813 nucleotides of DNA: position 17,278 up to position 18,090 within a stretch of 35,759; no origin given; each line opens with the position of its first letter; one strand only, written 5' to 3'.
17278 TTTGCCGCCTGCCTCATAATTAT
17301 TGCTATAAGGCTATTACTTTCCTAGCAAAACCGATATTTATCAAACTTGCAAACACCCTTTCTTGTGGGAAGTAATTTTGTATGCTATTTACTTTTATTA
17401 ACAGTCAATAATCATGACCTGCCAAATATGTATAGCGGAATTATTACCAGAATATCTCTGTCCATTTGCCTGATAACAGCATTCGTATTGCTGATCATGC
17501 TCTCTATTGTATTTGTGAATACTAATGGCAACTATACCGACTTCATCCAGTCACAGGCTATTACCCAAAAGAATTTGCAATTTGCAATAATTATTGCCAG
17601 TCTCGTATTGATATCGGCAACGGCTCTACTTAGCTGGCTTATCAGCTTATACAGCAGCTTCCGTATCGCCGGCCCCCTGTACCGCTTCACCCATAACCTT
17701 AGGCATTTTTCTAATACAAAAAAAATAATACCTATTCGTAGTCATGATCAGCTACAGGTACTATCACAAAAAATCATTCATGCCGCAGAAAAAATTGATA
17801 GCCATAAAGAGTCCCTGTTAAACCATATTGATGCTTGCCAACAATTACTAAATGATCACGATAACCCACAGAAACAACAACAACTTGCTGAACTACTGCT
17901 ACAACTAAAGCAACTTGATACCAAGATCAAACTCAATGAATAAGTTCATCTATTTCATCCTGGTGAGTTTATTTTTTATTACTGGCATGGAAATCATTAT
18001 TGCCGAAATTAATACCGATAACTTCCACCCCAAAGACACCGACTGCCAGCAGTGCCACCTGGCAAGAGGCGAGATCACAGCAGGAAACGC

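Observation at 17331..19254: Heptahaem periplasmic cytochrome bracketed by two paralogous HAMP-only membrane proteins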

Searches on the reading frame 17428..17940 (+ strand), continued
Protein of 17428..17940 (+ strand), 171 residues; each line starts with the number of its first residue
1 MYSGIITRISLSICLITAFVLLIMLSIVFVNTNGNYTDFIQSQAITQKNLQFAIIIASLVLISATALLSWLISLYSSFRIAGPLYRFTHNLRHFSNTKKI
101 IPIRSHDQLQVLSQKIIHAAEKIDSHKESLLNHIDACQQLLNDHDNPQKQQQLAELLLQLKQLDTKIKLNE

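Call 81: search_protein_families(library=pfam, proteins=[L035:5581-6222:+, L035:6245-7435:+, L036:5484-6164:+, L036:6221-7486:+, L039:6275-7054:+, L039:3818-4696:-, L039:2669-3682:-], max_evalue=0.01)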
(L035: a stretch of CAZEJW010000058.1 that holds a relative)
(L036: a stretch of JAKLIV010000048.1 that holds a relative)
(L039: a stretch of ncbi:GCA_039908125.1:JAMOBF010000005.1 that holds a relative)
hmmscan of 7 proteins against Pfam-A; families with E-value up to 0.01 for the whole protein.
L035:5581-6222:+ (214 aa): 2 families
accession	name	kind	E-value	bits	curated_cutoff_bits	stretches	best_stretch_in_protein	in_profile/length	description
PF01400.30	Astacin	-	1.6e-44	152.3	22.5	1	25-208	1-186/189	Astacin (Peptidase family M12A)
PF00413.30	Peptidase_M10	-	0.0018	18.6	24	0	109-124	113-128/159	Matrixin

L035:6245-7435:+ (397 aa): 0 families

L036:5484-6164:+ (227 aa): 2 families
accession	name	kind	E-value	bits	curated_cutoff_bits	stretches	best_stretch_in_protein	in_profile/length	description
PF01400.30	Astacin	-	5e-43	147.4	22.5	1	31-214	2-186/189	Astacin (Peptidase family M12A)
PF13688.12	Reprolysin_5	-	0.0016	19.2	27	1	57-177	88-189/196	Metallo-peptidase family M12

L036:6221-7486:+ (422 aa): 0 families

L039:6275-7054:+ (260 aa): 1 family
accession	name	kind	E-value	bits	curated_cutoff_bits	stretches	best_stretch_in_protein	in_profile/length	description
PF03781.23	FGE-sulfatase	-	1.1e-52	179.7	23.3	1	37-258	4-255/255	Sulfatase-modifying factor enzyme 1-like domain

L039:3818-4696:- (292 aa): 0 families

L039:2669-3682:- (337 aa): 0 families

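Call 83: search_solved_structures(query=L023:197-847:+, max_evalue=0.01)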
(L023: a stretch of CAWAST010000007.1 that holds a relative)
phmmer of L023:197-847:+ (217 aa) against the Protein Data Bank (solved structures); distinct sequences matched with E-value up to 0.01: 2.
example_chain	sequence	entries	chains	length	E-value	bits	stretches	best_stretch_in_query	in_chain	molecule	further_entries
7tfs_A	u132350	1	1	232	1.1e-25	94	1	12-217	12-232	Cytochrome c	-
9yuq_N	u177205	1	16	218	1.1e-24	90.7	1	10-217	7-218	Putative multiheme cytochrome c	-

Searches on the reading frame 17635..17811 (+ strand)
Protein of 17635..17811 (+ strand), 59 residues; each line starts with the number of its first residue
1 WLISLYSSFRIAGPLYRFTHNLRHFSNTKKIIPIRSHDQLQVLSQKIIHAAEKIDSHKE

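Call 67: search_solved_structures(query=A7, max_evalue=10, show_alignments=4)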
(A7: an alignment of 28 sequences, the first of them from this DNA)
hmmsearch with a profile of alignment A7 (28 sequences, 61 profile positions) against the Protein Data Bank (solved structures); distinct sequences matched with E-value up to 10: 8.
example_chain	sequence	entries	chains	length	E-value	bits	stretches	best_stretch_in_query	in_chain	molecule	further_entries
2mc4_A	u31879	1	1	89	0.37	14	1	12-42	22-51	DNA binding protein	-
4oaz_R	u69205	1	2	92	0.39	13.9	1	12-42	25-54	Putative DNA-binding protein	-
4oay_A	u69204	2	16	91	0.42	13.8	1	12-42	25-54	DNA-binding protein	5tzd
5khd_R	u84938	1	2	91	0.42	13.8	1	12-42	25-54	DNA-binding protein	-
5tzf_J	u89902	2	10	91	0.56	13.4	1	12-42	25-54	DNA-binding protein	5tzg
7bqc_A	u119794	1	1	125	1.5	12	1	17-53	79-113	NF4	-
7y9n_A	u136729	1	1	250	3.6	10.8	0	38-57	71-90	Spike protein S2',5HB-H2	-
8a3k_UNK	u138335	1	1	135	3.9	10.7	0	41-58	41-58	sc-apCC-4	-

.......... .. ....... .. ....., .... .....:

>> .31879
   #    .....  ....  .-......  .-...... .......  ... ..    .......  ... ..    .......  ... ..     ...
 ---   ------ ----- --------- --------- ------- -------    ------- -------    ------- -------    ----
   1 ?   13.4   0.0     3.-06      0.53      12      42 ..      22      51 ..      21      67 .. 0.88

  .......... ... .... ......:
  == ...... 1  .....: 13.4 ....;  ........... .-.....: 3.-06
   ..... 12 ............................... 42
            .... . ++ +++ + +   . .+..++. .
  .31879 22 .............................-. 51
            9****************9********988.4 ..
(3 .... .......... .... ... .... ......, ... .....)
